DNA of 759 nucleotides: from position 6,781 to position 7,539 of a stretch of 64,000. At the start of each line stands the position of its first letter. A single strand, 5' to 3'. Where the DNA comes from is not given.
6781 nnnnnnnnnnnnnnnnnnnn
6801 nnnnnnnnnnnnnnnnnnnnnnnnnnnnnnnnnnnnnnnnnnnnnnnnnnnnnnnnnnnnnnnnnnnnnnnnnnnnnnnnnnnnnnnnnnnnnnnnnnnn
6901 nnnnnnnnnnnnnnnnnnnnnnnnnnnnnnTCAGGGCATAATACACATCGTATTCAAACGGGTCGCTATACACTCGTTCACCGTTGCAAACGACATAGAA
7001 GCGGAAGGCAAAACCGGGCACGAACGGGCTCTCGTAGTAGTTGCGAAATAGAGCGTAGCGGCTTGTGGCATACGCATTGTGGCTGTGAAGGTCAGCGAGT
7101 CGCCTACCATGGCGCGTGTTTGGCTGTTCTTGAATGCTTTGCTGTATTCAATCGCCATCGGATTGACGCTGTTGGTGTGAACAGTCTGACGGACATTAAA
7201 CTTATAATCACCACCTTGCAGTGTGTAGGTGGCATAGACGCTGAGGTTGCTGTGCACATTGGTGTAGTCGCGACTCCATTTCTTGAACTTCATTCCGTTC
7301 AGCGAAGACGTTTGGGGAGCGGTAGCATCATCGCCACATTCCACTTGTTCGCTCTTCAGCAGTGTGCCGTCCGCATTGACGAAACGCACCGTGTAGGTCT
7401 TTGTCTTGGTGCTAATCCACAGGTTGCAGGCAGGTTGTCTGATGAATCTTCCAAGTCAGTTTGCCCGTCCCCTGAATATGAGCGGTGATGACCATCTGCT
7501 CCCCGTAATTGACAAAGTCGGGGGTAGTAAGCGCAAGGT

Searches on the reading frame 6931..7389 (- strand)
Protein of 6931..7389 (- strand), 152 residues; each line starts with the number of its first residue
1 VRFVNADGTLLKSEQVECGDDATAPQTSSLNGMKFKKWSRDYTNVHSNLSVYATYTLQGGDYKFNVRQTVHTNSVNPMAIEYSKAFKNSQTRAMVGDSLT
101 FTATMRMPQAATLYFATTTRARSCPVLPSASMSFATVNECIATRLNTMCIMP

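Call 38: search_protein_families(library=pfam, proteins=[window:6931-7389:-], max_evalue=0.1)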
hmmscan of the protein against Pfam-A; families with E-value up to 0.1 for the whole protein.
window:6931-7389:- (152 aa): 4 families
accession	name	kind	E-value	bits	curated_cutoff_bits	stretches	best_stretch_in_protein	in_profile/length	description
PF14849.12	YidC_periplas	-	0.0015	19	24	1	47-106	98-159/283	YidC periplasmic domain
PF09479.16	Flg_new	-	0.002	18.6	27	1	3-42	5-42/65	Listeria-Bacteroides repeat domain (List_Bact_rpt)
PF23974.1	DUF7300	-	0.019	15.1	27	1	63-90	27-54/65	Domain of unknown function (DUF7300)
PF18998.6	Flg_new_2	-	0.035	14.5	23.6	1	6-60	9-61/73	Divergent InlB B-repeat domain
